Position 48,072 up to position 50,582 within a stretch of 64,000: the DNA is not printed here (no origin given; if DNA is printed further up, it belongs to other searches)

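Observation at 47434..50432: Unassigned three-gene operon (tandem AAA+ ATPase, 62-72 aa helical protein, 124-aa Gly/Lys-rich protein) set among housekeeping genes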

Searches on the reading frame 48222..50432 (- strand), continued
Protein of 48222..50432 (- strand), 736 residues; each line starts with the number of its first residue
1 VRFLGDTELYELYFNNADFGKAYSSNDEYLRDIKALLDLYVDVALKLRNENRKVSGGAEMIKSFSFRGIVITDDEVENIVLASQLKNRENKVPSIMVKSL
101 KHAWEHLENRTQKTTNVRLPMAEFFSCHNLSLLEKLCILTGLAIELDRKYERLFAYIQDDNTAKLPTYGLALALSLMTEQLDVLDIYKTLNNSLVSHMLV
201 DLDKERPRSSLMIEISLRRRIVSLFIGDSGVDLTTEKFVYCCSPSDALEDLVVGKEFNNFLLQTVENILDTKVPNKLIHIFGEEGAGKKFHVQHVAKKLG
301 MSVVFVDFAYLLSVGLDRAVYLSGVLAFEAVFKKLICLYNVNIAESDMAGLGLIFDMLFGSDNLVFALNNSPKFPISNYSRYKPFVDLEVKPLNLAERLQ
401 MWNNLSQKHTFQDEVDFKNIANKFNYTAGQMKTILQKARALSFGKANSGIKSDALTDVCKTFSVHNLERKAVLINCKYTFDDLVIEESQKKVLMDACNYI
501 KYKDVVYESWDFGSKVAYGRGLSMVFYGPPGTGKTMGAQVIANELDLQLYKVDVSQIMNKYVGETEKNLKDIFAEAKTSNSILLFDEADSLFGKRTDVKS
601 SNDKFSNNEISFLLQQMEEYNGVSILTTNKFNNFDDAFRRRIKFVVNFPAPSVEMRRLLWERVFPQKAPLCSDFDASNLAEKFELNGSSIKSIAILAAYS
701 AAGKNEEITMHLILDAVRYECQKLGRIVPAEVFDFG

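Call 20: get_annotated_region(hit=H1, flank=15000)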
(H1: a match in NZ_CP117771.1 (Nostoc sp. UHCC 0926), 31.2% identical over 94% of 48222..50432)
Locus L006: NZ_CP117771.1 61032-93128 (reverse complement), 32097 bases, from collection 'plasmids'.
description: Nostoc sp. UHCC 0926 plasmid pn3, complete sequence
organism: Nostoc sp. UHCC 0926 (NCBI taxid 3025190)
taxonomy: Bacteria; Cyanobacteriota; Cyanophyceae; Nostocales; Nostocaceae; Nostoc; Nostoc sp. UHCC 0926
host: -; source: whole organism,lichen surface; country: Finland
typing (MOB-suite, as given by PLSDB): conjugative; relaxase MOBP; mating-pair formation MPF_T
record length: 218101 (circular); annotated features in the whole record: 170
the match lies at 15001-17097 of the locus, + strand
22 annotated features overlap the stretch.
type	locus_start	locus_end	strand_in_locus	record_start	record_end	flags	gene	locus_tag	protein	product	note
CDS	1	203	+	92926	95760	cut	-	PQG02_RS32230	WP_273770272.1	putative baseplate assembly protein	-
CDS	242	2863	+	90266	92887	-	-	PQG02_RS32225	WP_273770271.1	putative baseplate assembly protein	-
CDS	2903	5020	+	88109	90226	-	-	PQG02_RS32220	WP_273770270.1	phage tail protein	-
CDS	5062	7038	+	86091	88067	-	-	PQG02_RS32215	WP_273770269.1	carboxypeptidase-like regulatory domain-containing protein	-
CDS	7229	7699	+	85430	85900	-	-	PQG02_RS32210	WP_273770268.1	hypothetical protein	-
CDS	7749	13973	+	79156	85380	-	-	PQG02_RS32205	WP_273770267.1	DUF4157 domain-containing protein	-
CDS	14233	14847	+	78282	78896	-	-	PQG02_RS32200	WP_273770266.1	hypothetical protein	-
CDS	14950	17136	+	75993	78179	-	-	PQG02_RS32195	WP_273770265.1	ATP-binding protein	-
CDS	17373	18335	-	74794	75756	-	holA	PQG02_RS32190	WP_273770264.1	DNA polymerase III subunit delta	GO:0006260 - DNA replication [Evidence IEA]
CDS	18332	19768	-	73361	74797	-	dnaX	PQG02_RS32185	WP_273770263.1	DNA polymerase III subunit gamma/tau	GO:0006260 - DNA replication [Evidence IEA]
CDS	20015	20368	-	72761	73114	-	-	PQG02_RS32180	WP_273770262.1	XisI protein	-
CDS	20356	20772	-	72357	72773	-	-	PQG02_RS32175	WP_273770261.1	XisH family protein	-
CDS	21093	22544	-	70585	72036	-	dnaN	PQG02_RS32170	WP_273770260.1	DNA polymerase III subunit beta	GO:0006260 - DNA replication [Evidence IEA]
CDS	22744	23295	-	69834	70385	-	-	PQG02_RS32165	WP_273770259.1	WGR domain-containing protein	-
CDS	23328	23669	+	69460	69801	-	-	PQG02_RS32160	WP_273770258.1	hypothetical protein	-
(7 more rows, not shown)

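Call 21: get_annotated_region(hit=H22, flank=12000)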
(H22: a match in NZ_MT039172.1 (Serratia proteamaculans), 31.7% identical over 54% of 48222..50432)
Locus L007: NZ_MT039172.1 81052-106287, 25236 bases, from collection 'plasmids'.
description: Serratia proteamaculans strain AGR_1A plasmid unnamed1, complete sequence
organism: Serratia proteamaculans (NCBI taxid 28151)
taxonomy: Bacteria; Pseudomonadota; Gammaproteobacteria; Enterobacterales; Yersiniaceae; Serratia; Serratia proteamaculans
host: -; source: -; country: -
typing (MOB-suite, as given by PLSDB): conjugative; replicon rep_cluster_1057; relaxase MOBP; mating-pair formation MPF_I
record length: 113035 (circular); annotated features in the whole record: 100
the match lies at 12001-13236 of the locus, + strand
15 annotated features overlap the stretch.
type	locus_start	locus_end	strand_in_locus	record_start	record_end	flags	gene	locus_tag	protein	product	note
CDS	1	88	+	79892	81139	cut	-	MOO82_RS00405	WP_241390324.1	phage tail sheath family protein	-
CDS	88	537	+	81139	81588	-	-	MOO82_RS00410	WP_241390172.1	phage tail protein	-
CDS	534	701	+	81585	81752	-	-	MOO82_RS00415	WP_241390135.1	DUF5908 family protein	-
CDS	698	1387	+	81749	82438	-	-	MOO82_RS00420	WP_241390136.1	hypothetical protein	-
CDS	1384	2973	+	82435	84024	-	-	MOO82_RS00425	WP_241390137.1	phage baseplate assembly protein V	-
CDS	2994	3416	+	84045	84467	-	-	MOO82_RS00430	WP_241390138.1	GPW/gp25 family protein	-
CDS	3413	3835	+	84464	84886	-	-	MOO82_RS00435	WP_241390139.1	hypothetical protein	-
CDS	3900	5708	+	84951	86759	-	-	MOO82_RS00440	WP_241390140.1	hypothetical protein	-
CDS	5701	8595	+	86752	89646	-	-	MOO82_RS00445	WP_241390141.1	hypothetical protein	-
CDS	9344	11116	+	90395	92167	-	-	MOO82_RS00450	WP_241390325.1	contractile injection system tape measure protein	-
CDS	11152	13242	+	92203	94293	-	-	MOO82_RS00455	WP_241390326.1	AAA family ATPase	-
CDS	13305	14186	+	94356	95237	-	-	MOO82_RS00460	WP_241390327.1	DUF4255 domain-containing protein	-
CDS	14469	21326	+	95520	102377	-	-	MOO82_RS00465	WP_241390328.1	glycosyltransferase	-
CDS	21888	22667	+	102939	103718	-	-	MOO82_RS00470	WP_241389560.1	Pvc16 family protein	-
CDS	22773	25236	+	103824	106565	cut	-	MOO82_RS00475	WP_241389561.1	ADP-ribosyltransferase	-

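Call 24: find_related_loci(query=A1, collection=genome_contigs, flank=10000)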
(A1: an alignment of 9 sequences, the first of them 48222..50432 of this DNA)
Query A1 (736 aa) in genome_contigs; peptide patterns used: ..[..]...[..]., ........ (x = any residue, [..] = any of these).
600 stretches matched a pattern (row limit reached: there are more); 580 encode a relative of the query (tblastn E <= 1e-3); the best 80 are kept; 80 distinct loci.
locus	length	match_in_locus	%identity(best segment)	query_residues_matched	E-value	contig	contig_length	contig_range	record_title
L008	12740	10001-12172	60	7-733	0e+0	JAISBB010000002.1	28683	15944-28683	MAG: Oscillospiraceae bacterium isolate Gx481_bin185 k119_1490000, whole genome shotgun sequence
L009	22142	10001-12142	47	8-728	0e+0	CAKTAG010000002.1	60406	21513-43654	MAG: uncultured Candidatus Soleaferrea sp. isolate REFINED_METABAT215_TOP10_CONTIGS_1500_ASSEMBLY_K77_MERGED__Hadza_MoBi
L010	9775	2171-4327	36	10-728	5e-144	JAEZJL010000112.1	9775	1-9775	MAG: Bacillota bacterium isolate OH_CDB_236 k127_1214439, whole genome shotgun sequence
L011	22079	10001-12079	37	49-733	9e-136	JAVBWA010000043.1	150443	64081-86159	MAG: Syntrophomonas sp. isolate ZNE14_Bin50 all_Scaff013955, whole genome shotgun sequence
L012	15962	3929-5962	37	57-731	4e-135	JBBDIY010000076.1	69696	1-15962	MAG: Paenibacillaceae bacterium isolate LejiaA_43_22 Lejia_A_706_length_69696_cov_12, whole genome shotgun sequence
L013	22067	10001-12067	35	65-734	4e-129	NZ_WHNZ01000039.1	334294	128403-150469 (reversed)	Paenibacillus planticolens strain LMG 31457 Contig_42_105.889, whole genome shotgun sequence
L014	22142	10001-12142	35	14-731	7e-127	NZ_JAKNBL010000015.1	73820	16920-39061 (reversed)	Pelotomaculum terephthalicicum JT 15, whole genome shotgun sequence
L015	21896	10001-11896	38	95-736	2e-123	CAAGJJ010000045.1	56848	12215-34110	MAG TPA_asm: Clostridia bacterium, isolate HGM12814, WGS project CAAGJJ010000000 data, contig: SRS476291_50_k119_78290,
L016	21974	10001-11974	35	66-727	4e-114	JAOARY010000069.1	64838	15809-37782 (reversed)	MAG: Peptostreptococcaceae bacterium isolate McD6.36 contig_44855, whole genome shotgun sequence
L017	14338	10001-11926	35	86-736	9e-112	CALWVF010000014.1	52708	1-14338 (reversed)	MAG: uncultured Clostridia bacterium isolate E07__bin74 genome assembly, contig: E07__k127_325658, whole genome shotgun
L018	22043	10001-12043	33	65-734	3e-111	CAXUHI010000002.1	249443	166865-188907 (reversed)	MAG TPA_asm: uncultured Terriglobus sp. isolate public_SRR14722088_metawrap_bin.5 genome assembly, contig: public_SRR147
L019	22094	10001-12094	34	2-723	1e-110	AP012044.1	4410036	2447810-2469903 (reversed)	Oscillibacter valericigenes Sjm18-20 DNA, complete genome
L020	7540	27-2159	34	23-734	2e-110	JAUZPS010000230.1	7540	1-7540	MAG: Bacillota bacterium isolate bin150(14d) FHPBLPLK_230, whole genome shotgun sequence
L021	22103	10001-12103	34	68-736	1e-107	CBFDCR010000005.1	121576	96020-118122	MAG TPA_asm: uncultured bacterium isolate SRR26215683_binner23_Refined_38 genome assembly, contig: ERZ25073488.13, whole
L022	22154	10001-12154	34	15-726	2e-107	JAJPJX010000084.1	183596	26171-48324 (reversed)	MAG: Solibacteraceae bacterium isolate Centralia_MAG_57 k107_31533196, whole genome shotgun sequence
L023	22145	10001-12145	33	23-728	4e-107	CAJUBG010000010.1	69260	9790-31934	MAG TPA_asm: uncultured Dorea sp. isolate MGBC118412 genome assembly, contig: MGBC118412.10, whole genome shotgun sequen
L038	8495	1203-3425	29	5-735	3e-96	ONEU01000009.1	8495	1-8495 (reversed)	uncultured Clostridiales bacterium isolate RUG248 genome assembly, contig: k87_1782968, whole genome shotgun sequence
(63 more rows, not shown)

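Call 31: find_encoding_contigs(protein=P0003, flank=10000, max_places=3)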
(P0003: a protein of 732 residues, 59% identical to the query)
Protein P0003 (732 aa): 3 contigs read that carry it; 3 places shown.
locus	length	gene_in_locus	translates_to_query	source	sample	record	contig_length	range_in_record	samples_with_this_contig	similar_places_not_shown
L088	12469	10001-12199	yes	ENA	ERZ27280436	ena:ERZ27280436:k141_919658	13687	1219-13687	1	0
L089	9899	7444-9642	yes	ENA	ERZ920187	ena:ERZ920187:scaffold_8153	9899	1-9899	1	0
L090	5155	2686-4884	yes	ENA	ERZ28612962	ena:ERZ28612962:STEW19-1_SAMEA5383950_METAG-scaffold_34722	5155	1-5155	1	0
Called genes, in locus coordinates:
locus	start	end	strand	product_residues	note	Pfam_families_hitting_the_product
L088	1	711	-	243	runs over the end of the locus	PF00078:RVT_1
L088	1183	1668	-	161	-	PF22296:bAvd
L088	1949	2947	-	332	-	PF25209:Phage_capsid_4 (weak)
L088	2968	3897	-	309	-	-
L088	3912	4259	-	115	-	-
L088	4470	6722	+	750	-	PF00912:Transgly, PF00905:Transpeptidase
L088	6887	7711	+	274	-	PF00376:MerR, PF13411:MerR_1, PF07739:TipAS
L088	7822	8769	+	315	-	PF13651:EcoRI_methylase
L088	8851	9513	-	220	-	-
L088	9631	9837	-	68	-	-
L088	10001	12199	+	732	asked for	PF22977:WHD, PF20720:nSTAND3 (faint), PF00004:AAA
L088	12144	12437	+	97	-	-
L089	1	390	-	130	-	?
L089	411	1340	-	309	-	-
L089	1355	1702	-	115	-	-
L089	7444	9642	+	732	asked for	PF22977:WHD, PF20720:nSTAND3 (faint), PF00004:AAA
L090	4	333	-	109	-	-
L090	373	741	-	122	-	-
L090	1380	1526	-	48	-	-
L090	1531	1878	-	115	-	PF04865:Baseplate_J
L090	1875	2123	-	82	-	-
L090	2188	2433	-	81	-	-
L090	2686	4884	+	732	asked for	PF22977:WHD, PF20720:nSTAND3 (faint), PF00004:AAA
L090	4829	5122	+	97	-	-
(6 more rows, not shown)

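Call 32: find_encoding_contigs(protein=P0007, flank=10000, max_places=3)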
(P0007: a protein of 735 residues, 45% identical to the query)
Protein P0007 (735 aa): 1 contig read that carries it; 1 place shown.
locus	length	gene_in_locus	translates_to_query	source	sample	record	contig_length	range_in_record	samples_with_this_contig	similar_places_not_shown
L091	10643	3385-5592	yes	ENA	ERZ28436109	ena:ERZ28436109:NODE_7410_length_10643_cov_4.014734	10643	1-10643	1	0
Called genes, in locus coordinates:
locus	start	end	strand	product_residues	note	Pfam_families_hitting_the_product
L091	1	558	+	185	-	?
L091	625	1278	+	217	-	PF04203:Sortase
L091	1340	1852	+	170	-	-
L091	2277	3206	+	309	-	PF17827:PrmC_N, PF02384:N6_Mtase (weak), PF07669:Eco57I (weak), PF02527:GidB (weak), PF05175:MTS, PF02475:TRM5-TYW2_MTfase, PF03602:Cons_hypoth95, PF02390:Methyltransf_4, +3 more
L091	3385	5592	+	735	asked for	PF22977:WHD (weak), PF07728:AAA_5 (faint), PF13173:AAA_14 (faint), PF20720:nSTAND3 (faint), PF06068:TIP49 (faint), PF03215:Rad17 (faint), PF05496:RuvB_N (faint), PF00004:AAA, +2 more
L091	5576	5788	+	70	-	-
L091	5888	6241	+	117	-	-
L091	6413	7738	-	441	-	PF02885:Glycos_trans_3N, PF00591:Glycos_transf_3, PF07831:PYNP_C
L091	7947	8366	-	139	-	PF06133:Com_YlbF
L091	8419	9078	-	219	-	PF14804:Jag_N, PF13083:KH_KhpA-B, PF01424:R3H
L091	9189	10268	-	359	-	PF02096:60KD_IMP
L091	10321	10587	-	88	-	PF01809:YidD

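Call 33: find_encoding_contigs(protein=P0009, flank=10000, max_places=3)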
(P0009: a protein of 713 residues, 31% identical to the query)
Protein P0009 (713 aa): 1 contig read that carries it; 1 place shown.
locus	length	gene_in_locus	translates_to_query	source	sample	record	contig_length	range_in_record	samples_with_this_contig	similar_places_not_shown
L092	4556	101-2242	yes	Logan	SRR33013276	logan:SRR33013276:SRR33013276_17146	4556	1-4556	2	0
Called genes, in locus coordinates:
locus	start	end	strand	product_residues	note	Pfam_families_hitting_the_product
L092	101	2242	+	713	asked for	PF00004:AAA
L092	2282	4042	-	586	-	PF13699:eCIS_core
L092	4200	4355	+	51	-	-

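Call 45: search_protein_families(library=pfam, proteins=[L004:12235-12963:+, L009:12478-12900:+, L091:5888-6241:+, L004:13930-14580:-], max_evalue=1)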
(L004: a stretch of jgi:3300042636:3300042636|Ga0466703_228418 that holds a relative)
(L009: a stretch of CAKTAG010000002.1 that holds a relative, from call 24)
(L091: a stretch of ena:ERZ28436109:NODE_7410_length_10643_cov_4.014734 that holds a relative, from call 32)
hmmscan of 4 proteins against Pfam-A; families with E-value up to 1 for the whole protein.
L004:12235-12963:+ (242 aa): 1 family
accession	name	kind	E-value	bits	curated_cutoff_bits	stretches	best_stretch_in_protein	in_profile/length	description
PF23067.1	MG280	-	0.3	11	27.4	1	23-63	109-149/259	Uncharacterised protein MG280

L009:12478-12900:+ (140 aa): 0 families

L091:5888-6241:+ (117 aa): 3 families
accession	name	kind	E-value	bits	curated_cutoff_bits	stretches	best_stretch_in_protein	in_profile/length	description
PF04513.17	Baculo_PEP_C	-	0.045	14.2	38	1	34-90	45-102/140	Baculovirus polyhedron envelope protein, PEP, C terminus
PF23789.1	Pre_tape_measure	-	0.064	13.5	27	1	14-76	42-111/149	Pre-tape measure protein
PF02912.23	Phe_tRNA-synt_N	-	0.087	13.2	22.3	1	51-84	18-51/69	Aminoacyl tRNA synthetase class II, N-terminal domain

L004:13930-14580:- (216 aa): 0 families

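Call 51: search_protein_families(library=pfam, proteins=[L015:7938-8534:+, L011:13955-15715:+, L011:15773-16207:+, L011:12916-13716:+, L011:16478-16885:+, L015:2332-5142:+, L015:5167-6672:+, L010:55-1194:+, L015:9305-9694:+, L011:21148-21780:+], max_evalue=0.001)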
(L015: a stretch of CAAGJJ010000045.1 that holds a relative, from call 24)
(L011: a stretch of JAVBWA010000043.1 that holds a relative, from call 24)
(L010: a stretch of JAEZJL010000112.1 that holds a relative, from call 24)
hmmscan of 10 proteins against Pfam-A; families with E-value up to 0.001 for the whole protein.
L015:7938-8534:+ (198 aa): 1 family
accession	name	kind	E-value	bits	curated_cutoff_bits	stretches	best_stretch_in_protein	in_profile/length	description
PF14065.11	Pvc16_N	-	1.6e-22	80.6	27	1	19-187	5-178/180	Pvc16 N-terminal domain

L011:13955-15715:+ (586 aa): 2 families
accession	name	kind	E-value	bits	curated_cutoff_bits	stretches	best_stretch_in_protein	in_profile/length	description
PF04984.19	Phage_sheath_1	-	7e-19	68.7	31.4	1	323-473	15-168/168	Phage tail sheath protein subtilisin-like domain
PF17482.7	Phage_sheath_1C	-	1.5e-17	64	26.9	1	475-581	2-103/104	Phage tail sheath C-terminal domain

L011:15773-16207:+ (144 aa): 1 family
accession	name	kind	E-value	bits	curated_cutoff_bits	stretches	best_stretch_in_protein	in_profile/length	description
PF06841.18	Phage_T4_gp19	-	5.5e-45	152.9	28.2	1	10-141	1-134/134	T4-like virus tail tube protein gp19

L011:12916-13716:+ (266 aa): 0 families

L011:16478-16885:+ (135 aa): 0 families

L015:2332-5142:+ (936 aa): 1 family
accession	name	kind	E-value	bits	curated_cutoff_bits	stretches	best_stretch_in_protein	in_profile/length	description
PF00672.30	HAMP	-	2.5e-08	34.6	25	1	598-649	1-52/53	HAMP domain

L015:5167-6672:+ (501 aa): 1 family
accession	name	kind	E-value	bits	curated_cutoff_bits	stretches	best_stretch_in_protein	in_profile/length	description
PF02493.26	MORN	-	8e-16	57.3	22.5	0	225-246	1-22/23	MORN repeat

L010:55-1194:+ (379 aa): 1 family
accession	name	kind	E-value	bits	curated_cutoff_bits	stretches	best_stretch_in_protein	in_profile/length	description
PF09684.15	Tail_P2_I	-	1e-05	25.9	20.6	1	201-329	26-137/139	Phage tail protein (Tail_P2_I)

L015:9305-9694:+ (129 aa): 1 family
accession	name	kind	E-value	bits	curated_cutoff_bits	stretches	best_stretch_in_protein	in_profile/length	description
PF14107.11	DUF4280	-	3.9e-37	127.6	26.3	1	6-123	2-109/109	Domain of unknown function (DUF4280)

L011:21148-21780:+ (210 aa): 1 family
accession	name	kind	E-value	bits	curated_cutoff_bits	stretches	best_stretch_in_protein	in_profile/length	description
PF19266.4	CIS_tube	-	4.6e-32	111.4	27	1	14-145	17-156/158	Contractile injection system tube protein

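Call 65: search_protein_families(library=phrogs, proteins=[window:48222-50432:-, L009:12478-12900:+, L090:1531-1878:-, L090:373-750:-, L090:2188-2433:-], max_evalue=0.01)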
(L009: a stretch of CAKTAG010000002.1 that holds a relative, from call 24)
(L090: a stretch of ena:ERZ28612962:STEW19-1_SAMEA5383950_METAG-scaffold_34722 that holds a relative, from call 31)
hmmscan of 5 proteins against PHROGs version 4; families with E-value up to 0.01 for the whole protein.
window:48222-50432:- (736 aa): 22 families
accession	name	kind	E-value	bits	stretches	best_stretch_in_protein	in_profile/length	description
phrog_10401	-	other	4.5e-65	221.6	2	422-709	401-632/667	ATPase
phrog_3757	-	unknown function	4.3e-60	205.1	1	476-718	88-325/367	-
phrog_9172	-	unknown function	4.4e-33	115.9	1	523-699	109-295/509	-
phrog_29662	-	other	2.3e-19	70.5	1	521-719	349-542/548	ATP-dependent protease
phrog_7485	-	unknown function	1.8e-14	54.6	1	480-676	192-380/430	-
phrog_8638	-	unknown function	2e-14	54.1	1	524-717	308-510/568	-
phrog_168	-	DNA, RNA and nucleotide metabolism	8.7e-14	52.9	1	511-705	32-216/314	clamp loader of DNA polymerase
phrog_30773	-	unknown function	6.4e-12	45.6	1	477-703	159-386/666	-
phrog_4339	-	unknown function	9.6e-10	39.2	1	474-629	282-403/552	-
phrog_249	-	moron, auxiliary metabolic gene and host takeover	8.5e-09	36.2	1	409-564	22-172/380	porphyrin biosynthesis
phrog_11838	-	DNA, RNA and nucleotide metabolism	1.2e-08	35.6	1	509-596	35-115/420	clamp loader of DNA polymerase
phrog_5846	-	DNA, RNA and nucleotide metabolism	5e-07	30.3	1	523-642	40-145/380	clamp loader of DNA polymerase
phrog_4871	-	other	1.4e-06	28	1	548-601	250-306/764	ATP-dependent protease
phrog_5534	-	unknown function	3.3e-06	27.5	0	526-603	32-110/273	-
phrog_50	-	DNA, RNA and nucleotide metabolism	3.5e-06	27.3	1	478-561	337-412/570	DnaC-like helicase loader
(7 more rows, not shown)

L009:12478-12900:+ (140 aa): 0 families

L090:1531-1878:- (115 aa): 1 family
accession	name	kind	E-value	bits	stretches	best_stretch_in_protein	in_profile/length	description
phrog_6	-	tail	1.5e-13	51.3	1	11-106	161-250/548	baseplate wedge subunit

L090:373-750:- (125 aa): 2 families
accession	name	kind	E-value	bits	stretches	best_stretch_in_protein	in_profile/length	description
phrog_40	-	connector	0.00069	20.1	1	1-49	38-81/201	head-tail adaptor Ad1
phrog_132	-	connector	0.0052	17.7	1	7-118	9-109/124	head-tail adaptor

L090:2188-2433:- (81 aa): 0 families
